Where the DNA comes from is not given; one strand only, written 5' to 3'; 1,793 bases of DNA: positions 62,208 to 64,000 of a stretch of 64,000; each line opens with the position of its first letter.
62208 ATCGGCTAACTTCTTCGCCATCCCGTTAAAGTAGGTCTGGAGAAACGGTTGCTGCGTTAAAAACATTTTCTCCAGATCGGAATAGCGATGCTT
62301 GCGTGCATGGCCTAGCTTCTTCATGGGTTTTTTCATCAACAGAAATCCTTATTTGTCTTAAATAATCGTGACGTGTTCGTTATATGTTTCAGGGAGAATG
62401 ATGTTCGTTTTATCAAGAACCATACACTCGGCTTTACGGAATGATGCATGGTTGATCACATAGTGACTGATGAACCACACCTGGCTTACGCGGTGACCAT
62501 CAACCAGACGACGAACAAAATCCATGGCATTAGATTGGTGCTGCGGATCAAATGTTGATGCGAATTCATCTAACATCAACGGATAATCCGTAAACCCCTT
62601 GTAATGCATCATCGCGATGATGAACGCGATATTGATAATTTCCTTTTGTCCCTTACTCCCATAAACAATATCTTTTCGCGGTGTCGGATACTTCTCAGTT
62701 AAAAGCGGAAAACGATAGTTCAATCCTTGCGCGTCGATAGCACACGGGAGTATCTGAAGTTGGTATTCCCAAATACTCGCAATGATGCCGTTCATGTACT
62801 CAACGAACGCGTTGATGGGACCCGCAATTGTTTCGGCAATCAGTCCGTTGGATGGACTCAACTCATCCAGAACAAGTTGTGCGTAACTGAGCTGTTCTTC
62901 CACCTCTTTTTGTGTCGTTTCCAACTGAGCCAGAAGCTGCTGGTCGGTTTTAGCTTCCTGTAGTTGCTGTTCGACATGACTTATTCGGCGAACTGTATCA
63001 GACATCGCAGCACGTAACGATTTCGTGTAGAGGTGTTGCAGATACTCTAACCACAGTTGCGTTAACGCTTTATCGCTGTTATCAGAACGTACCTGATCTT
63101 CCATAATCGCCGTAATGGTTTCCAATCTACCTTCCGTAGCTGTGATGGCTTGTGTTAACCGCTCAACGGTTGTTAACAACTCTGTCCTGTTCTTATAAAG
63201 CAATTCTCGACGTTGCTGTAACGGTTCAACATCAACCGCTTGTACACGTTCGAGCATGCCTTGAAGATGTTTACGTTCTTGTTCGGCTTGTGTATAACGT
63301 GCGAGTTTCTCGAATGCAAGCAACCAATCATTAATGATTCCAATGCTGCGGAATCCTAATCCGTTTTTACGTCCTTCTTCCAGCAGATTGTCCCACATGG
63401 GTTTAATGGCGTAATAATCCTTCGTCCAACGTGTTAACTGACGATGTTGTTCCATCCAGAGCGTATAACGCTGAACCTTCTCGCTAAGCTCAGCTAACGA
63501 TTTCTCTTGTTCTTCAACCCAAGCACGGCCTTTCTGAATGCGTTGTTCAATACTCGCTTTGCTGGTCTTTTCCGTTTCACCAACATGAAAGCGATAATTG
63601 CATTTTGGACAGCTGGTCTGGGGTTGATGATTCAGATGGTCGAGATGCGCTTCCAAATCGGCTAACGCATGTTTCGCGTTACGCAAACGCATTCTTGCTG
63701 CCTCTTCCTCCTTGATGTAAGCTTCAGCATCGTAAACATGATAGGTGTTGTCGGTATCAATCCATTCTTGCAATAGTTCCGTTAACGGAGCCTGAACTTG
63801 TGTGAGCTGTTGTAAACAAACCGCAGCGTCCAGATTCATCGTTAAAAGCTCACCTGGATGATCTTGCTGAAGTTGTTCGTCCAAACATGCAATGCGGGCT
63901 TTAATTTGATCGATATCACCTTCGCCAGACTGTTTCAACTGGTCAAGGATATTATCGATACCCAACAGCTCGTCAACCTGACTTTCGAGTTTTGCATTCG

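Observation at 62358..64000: SbcC/Rad50-like ATPase with degenerate signature motif and no recognisable SbcD partner nearby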

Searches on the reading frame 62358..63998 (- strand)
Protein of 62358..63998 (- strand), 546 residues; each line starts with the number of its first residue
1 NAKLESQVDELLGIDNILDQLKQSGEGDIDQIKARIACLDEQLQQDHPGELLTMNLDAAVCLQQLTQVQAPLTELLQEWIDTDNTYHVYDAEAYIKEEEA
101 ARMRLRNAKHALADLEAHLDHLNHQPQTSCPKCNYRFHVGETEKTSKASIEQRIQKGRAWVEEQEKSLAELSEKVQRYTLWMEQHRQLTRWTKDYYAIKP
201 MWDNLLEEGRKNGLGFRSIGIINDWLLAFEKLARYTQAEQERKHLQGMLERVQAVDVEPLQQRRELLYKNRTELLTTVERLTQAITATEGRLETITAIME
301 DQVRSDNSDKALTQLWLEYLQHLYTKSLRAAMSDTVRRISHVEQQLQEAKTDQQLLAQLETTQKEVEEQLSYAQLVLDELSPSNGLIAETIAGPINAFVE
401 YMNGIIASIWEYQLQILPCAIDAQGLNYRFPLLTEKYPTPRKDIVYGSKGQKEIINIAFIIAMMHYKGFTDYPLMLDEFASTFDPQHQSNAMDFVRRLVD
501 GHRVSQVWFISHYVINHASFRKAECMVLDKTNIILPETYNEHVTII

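Call 4: search_protein_families(library=pfam, proteins=[window:62358-63998:-], max_evalue=1)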
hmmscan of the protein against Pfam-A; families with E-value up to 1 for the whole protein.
window:62358-63998:- (546 aa): 6 families
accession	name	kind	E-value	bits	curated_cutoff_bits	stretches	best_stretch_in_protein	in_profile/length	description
PF02463.25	SMC_N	-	2.3e-05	24.3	40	1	340-512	97-197/220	RecF/RecN/SMC N terminal domain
PF10704.14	DUF2508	-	0.0033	18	22.5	1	347-390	11-50/71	Protein of unknown function (DUF2508)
PF00210.30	Ferritin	-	0.017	15.5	24.5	1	235-300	38-104/142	Ferritin-like domain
PF14448.11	Nuc_N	-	0.077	13.3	25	1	134-156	25-47/58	Nuclease N terminal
PF25071.1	DUF7795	-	0.13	12.7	27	1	335-381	63-109/123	Domain of unknown function (DUF7795)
PF18414.7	zf_C2H2_10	-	0.37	10.8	25.6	1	126-135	1-10/26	C2H2 type zinc-finger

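Call 5: search_protein_families(library=phrogs, proteins=[window:62358-63998:-], max_evalue=0.01)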
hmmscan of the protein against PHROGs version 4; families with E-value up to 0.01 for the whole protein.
window:62358-63998:- (546 aa): 1 family
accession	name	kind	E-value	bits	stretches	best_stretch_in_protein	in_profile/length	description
phrog_77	-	DNA, RNA and nucleotide metabolism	3.3e-44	152.7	1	13-545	485-963/967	SbcC-like subunit of palindrome specific endonuclease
